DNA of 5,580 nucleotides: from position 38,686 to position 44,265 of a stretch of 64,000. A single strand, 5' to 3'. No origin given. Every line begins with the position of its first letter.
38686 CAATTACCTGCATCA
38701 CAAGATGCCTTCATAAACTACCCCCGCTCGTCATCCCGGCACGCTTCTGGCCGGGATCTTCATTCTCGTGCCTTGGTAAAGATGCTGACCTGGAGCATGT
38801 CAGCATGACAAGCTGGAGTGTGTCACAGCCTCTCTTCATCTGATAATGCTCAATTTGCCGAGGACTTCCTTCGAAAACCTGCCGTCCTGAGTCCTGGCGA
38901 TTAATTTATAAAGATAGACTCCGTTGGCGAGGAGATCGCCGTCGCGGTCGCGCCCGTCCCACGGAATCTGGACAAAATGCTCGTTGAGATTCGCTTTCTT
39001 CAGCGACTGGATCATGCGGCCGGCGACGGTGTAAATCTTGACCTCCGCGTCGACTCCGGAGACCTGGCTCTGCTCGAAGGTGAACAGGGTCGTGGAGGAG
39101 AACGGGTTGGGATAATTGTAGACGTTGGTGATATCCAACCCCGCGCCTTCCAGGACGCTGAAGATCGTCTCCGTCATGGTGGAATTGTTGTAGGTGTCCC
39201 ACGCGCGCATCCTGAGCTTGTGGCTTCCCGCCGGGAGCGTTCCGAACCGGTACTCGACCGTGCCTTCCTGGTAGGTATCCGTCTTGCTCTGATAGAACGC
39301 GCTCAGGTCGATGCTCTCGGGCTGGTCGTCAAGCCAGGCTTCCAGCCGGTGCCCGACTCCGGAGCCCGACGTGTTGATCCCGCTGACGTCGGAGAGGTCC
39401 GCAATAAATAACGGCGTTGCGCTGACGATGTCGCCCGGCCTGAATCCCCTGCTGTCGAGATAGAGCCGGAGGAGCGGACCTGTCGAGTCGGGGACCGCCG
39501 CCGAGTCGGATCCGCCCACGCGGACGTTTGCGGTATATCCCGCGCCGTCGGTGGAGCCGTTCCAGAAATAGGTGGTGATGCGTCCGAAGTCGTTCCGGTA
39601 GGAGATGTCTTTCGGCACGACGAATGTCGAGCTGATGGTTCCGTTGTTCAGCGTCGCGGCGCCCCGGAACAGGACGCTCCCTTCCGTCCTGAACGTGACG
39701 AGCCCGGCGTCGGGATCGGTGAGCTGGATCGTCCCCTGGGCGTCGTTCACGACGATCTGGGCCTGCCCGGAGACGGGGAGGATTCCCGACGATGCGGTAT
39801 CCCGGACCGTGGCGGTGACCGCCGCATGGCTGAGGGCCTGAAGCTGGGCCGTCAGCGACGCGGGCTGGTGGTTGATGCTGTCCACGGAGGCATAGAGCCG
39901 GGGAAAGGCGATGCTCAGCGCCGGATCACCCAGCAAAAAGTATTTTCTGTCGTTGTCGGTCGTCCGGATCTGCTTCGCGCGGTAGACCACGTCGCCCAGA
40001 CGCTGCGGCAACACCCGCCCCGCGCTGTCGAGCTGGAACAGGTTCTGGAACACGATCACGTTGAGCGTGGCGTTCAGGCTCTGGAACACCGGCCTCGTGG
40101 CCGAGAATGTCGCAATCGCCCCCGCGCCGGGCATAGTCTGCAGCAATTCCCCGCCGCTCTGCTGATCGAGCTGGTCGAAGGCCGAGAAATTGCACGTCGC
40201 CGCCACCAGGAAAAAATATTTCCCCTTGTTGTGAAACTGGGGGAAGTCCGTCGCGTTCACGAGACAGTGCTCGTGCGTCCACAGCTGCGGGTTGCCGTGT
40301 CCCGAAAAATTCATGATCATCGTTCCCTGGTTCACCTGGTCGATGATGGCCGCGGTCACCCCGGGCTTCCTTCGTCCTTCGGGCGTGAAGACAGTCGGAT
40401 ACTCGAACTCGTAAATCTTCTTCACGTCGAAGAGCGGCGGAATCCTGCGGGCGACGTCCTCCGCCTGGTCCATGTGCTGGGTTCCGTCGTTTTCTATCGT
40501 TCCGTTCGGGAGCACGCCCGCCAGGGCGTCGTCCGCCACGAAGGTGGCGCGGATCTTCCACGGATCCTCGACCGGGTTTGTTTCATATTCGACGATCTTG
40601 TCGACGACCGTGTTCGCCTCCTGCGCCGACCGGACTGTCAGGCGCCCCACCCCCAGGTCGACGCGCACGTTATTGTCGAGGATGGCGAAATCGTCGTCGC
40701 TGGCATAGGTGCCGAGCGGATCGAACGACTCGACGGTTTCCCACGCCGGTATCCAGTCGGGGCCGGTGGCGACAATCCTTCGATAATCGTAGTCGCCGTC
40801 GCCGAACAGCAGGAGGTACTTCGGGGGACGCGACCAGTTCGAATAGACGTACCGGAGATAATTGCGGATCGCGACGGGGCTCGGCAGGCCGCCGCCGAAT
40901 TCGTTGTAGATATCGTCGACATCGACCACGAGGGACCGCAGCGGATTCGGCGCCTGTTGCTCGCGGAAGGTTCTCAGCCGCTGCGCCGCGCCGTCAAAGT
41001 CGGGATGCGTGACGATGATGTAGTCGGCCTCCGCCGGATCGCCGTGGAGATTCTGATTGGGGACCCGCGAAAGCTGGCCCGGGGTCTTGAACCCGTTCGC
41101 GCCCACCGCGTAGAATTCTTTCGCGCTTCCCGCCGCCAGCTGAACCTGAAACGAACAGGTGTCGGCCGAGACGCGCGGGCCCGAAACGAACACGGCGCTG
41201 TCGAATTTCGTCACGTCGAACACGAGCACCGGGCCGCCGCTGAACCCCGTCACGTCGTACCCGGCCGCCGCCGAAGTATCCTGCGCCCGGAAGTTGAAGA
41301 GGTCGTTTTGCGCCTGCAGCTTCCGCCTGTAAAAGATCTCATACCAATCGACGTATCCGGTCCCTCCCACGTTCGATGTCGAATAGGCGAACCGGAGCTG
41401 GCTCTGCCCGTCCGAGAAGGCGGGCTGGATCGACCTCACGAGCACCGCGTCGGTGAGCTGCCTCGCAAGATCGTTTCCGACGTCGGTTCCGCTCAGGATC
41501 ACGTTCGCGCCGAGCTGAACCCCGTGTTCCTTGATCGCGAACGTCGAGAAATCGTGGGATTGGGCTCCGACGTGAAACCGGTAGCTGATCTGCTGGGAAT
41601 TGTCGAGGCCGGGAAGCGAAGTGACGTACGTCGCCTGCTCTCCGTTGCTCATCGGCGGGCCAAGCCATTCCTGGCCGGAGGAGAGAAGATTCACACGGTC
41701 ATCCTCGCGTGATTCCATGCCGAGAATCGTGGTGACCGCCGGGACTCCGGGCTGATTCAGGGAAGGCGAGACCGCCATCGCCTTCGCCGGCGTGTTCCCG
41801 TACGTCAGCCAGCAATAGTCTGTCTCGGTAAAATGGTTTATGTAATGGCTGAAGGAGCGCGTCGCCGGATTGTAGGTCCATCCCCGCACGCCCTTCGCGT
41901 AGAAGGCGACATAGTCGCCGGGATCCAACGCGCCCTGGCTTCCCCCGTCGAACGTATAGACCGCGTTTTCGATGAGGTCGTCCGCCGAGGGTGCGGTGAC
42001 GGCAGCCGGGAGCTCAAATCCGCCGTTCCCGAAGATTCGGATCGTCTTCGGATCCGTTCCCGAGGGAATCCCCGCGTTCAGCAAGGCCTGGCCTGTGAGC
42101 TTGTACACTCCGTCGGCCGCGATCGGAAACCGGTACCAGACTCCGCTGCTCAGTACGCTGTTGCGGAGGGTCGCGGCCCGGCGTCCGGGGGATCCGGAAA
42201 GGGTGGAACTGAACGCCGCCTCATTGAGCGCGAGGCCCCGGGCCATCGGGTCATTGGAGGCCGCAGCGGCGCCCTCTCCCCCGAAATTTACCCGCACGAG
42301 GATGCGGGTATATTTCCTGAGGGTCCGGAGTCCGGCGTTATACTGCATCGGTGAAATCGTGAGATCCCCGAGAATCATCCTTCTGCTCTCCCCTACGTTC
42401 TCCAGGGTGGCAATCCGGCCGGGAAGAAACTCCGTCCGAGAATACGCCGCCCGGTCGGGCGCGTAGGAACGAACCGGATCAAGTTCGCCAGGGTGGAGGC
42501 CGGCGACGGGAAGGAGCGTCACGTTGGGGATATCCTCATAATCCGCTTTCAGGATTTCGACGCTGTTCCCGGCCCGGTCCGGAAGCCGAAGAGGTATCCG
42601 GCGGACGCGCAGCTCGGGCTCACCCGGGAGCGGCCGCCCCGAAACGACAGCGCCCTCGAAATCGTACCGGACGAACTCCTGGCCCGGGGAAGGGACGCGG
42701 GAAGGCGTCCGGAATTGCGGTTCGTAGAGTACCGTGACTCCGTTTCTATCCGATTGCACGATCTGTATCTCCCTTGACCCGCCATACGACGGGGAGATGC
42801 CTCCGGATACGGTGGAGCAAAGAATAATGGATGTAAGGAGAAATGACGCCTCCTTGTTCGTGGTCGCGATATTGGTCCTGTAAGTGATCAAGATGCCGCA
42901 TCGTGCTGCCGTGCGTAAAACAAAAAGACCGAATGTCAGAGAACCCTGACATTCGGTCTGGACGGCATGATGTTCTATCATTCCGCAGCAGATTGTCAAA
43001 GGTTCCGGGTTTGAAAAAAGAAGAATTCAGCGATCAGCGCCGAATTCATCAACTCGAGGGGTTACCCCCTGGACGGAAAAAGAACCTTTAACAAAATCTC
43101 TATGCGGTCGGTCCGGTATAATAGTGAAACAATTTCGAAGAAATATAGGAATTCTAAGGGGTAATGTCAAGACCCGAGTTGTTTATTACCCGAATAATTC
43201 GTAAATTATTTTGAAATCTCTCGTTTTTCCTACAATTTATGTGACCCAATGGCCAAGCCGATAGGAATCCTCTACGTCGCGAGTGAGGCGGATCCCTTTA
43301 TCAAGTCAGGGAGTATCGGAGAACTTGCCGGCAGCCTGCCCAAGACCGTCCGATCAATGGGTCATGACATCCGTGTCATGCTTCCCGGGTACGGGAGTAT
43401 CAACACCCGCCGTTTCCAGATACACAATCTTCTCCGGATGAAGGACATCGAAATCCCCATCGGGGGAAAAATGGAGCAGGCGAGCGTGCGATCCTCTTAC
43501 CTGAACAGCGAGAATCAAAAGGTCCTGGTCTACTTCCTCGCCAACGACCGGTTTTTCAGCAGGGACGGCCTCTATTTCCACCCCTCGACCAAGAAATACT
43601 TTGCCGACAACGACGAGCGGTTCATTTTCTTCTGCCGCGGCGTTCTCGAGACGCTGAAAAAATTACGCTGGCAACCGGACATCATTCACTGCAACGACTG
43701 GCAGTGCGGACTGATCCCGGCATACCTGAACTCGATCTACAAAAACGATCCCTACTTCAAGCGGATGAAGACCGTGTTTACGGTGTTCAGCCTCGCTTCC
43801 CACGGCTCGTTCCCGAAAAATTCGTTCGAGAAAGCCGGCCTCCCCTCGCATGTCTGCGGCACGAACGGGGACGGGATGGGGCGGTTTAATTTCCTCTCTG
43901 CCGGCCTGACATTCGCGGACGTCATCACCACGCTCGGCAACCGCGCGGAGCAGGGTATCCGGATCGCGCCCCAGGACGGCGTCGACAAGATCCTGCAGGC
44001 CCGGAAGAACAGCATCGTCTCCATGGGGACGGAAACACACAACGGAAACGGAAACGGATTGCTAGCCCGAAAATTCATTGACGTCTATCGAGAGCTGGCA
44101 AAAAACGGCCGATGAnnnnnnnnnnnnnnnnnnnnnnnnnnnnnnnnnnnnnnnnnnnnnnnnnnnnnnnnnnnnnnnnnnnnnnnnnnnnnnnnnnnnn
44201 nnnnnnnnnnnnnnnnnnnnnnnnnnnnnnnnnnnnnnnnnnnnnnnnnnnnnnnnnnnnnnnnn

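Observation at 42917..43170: Unannotated structured RNA upstream of porU: 6S-like RNA or T9SS attenuator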

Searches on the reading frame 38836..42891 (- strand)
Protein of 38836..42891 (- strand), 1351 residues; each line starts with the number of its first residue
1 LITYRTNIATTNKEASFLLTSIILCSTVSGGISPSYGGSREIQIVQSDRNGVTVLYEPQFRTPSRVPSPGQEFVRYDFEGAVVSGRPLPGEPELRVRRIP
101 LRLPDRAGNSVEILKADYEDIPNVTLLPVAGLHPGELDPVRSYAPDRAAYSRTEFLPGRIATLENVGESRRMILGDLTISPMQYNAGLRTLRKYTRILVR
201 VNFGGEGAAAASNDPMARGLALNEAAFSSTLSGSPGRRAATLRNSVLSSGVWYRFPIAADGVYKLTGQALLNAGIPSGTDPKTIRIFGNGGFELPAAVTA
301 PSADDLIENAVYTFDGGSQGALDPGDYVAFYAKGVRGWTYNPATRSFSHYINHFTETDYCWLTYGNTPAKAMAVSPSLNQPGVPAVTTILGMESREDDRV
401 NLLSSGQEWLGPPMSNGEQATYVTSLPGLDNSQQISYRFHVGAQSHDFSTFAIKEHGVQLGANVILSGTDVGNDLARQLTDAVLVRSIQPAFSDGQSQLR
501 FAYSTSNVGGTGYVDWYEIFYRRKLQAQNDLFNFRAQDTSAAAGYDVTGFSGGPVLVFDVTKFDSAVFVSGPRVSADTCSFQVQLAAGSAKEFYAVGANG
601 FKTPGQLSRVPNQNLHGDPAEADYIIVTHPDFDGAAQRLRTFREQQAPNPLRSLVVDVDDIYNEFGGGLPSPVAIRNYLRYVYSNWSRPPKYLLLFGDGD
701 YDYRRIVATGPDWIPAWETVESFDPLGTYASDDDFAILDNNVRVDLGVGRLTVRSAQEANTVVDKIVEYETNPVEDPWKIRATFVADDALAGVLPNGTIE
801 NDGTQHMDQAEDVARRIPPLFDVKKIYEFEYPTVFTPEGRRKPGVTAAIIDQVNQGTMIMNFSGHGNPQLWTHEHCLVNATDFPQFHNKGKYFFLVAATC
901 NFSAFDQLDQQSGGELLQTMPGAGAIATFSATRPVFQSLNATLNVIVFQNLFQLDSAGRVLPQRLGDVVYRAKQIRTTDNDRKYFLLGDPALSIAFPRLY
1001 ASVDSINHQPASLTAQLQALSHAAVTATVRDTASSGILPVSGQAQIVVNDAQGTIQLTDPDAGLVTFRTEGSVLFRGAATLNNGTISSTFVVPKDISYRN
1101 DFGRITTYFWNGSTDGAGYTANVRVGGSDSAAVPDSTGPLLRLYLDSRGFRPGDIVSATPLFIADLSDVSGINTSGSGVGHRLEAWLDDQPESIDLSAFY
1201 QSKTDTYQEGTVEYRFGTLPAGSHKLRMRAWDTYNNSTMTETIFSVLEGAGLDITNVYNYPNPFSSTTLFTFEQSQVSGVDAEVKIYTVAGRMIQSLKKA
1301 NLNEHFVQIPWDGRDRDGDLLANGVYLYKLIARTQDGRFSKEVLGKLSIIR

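Call 11: search_protein_families(library=pfam, proteins=[window:38836-42891:-])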
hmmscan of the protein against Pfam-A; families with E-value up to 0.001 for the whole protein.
window:38836-42891:- (1351 aa): 3 families
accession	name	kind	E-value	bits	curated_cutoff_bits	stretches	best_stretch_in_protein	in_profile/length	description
PF01364.23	Peptidase_C25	-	2.8e-91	307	23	1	624-993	1-373/374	Peptidase family C25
PF08126.16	Propeptide_C25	-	9.7e-13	48.1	22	1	37-209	6-178/205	Propeptide_C25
PF13860.13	FlgD_ig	-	8.3e-07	29.3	27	1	1267-1335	9-78/79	FlgD Ig-like domain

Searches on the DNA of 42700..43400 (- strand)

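Call 4: search_rna_families(source=window, start=42700, end=43400, threshold=evalue, max_evalue=10, show_alignments=3)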
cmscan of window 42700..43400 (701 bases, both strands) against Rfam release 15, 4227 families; matches with E-value up to 10: 2.
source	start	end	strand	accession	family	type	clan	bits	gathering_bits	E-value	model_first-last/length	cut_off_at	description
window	42934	43018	+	RF02810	Lst_thermometer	Cis-reg; thermoregulator;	-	15.3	126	6.6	1-115/115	no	Lst 5' UTR thermometer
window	42988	43045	+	RF01136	sR28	Gene; snRNA; snoRNA; CD-box;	-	9.8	39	8.3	1-55/55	no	Small nucleolar RNA sR28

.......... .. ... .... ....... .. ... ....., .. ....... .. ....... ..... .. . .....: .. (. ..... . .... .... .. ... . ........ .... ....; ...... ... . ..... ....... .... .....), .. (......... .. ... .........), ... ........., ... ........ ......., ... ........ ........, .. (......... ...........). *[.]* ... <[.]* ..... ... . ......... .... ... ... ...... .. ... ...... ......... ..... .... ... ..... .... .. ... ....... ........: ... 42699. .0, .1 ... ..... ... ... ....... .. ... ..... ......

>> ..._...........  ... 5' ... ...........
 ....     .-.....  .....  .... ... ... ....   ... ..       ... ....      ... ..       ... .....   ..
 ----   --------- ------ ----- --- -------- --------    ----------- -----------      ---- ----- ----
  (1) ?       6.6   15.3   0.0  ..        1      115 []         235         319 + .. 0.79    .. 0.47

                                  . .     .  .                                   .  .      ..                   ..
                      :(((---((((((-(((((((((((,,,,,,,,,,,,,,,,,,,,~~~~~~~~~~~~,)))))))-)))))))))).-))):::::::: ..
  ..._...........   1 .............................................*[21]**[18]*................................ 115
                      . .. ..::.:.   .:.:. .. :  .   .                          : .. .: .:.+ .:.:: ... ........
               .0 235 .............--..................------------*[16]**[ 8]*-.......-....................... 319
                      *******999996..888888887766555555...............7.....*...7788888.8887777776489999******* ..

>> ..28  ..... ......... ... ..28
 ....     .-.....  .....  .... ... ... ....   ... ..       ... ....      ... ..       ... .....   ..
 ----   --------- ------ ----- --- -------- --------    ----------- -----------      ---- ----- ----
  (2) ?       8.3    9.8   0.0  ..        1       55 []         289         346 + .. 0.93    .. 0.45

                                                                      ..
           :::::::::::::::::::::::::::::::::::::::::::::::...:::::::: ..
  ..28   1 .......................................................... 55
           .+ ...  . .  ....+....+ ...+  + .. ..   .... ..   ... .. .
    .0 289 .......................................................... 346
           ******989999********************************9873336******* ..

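Call 42: build_rna_model(alignment_id=A1, structure=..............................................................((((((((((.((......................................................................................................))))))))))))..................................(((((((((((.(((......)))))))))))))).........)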
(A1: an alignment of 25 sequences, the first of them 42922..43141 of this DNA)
Model R1 built from alignment A1 (25 sequences, 267 columns); structure: as given.
model positions 211; base pairs 26; branch points 1; effective number of sequences 18.64; information 0.59 bits per position. Calibrated on 0.2 Mb of random sequence (short: E-values are rough).
structure used (alignment columns):
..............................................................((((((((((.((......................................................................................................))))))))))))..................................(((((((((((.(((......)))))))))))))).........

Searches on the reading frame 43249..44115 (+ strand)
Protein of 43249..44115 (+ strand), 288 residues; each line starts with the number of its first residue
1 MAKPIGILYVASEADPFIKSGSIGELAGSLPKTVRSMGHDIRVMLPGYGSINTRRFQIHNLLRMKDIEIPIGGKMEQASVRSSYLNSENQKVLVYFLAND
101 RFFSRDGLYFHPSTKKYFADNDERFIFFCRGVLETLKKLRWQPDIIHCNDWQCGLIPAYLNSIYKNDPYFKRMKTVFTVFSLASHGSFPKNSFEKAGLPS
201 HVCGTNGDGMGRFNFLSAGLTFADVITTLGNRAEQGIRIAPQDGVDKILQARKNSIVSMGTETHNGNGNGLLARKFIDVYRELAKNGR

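Call 11: search_protein_families(library=pfam, proteins=[window:43249-44115:+])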
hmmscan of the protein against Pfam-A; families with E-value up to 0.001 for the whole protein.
window:43249-44115:+ (288 aa): 1 family
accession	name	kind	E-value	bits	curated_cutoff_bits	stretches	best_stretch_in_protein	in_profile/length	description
PF08323.17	Glyco_transf_5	-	1.7e-63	214.9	22.7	1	7-249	2-237/239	Starch synthase catalytic domain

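Call 16: find_related_loci(query=window:43249-44115:+, collection=genome_contigs, flank=3000)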
Query window:43249-44115:+ (288 aa) in genome_contigs; peptide patterns used: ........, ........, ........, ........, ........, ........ (x = any residue, [..] = any of these).
408 stretches matched a pattern; 262 encode a relative of the query (tblastn E <= 1e-3); the best 80 are kept; 80 distinct loci.
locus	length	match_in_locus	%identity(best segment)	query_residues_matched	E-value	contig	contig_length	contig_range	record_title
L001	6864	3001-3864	84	1-288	1e-169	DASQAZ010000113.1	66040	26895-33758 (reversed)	MAG TPA_asm: Bacteroidota bacterium isolate SMAG_U11658 k141_666304, whole genome shotgun sequence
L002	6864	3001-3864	84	1-288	1e-169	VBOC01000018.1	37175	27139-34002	MAG: Ignavibacteria bacterium isolate IN_1 14_0903_13_30cm_scaffold_185321, whole genome shotgun sequence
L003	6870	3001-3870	84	1-288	8e-167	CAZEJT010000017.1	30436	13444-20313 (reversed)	MAG TPA_asm: uncultured Chlorobiaceae bacterium isolate SRP273308_co1_412 genome assembly, contig: NODE_1429_length_3043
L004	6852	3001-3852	71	1-286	3e-147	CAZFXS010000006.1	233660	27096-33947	MAG TPA_asm: uncultured Chlorobiaceae bacterium isolate SRP237561_co1_246 genome assembly, contig: NODE_49_length_233660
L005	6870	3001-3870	69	1-286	1e-146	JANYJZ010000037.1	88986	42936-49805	MAG: Ignavibacteriae bacterium isolate GL140_4_metabinner_9 GL140_4_k141_1827226, whole genome shotgun sequence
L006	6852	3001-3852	72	1-286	5e-146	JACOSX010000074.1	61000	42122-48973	MAG: Ignavibacteria bacterium isolate NC_groundwater_29_Pr7_B-0.1um_49_11 FFV18_Bp1_scaffold_349668, whole genome shotgu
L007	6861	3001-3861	73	1-287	4e-145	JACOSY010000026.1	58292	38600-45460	MAG: Ignavibacteria bacterium isolate NC_groundwater_30_Pr7_B-0.1um_51_131 FFV18_Bp1_scaffold_303852, whole genome shotg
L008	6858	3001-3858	72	1-286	1e-142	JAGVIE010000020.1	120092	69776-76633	MAG: Bacteroidetes bacterium isolate DeMMO2_4 c_000000088515, whole genome shotgun sequence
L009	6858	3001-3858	72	1-286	1e-141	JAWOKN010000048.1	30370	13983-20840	MAG: Bacteroidota bacterium isolate bin_159 c_000027652953, whole genome shotgun sequence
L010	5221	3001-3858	72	1-286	2e-141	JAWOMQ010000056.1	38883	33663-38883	MAG: Bacteroidota bacterium isolate bin_71 c_000026253827, whole genome shotgun sequence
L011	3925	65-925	68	1-287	2e-142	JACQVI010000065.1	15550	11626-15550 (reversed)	MAG: Ignavibacteriae bacterium isolate NC_groundwater_1459_Ag_S-0.65um_45_22 S_p65_S5_coassembly_k141_1652736, whole gen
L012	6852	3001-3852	70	1-286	1e-140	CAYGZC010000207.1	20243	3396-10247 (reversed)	MAG TPA_asm: uncultured Chlorobiaceae bacterium isolate ERP119294_co2_80 genome assembly, contig: k141_2861230, whole ge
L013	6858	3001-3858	70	1-286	2e-140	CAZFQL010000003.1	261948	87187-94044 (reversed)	MAG TPA_asm: uncultured Chlorobiaceae bacterium isolate SRP302447_co3_354 genome assembly, contig: NODE_107_length_26194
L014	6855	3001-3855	69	1-287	8e-140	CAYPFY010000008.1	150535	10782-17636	MAG TPA_asm: uncultured Chlorobiaceae bacterium isolate binchicken_co185_251 genome assembly, contig: NODE_122_length_15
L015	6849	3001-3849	70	1-287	5e-139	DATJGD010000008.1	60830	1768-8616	MAG TPA_asm: Bacteroidota bacterium isolate SMAG_U15477 k141_35198, whole genome shotgun sequence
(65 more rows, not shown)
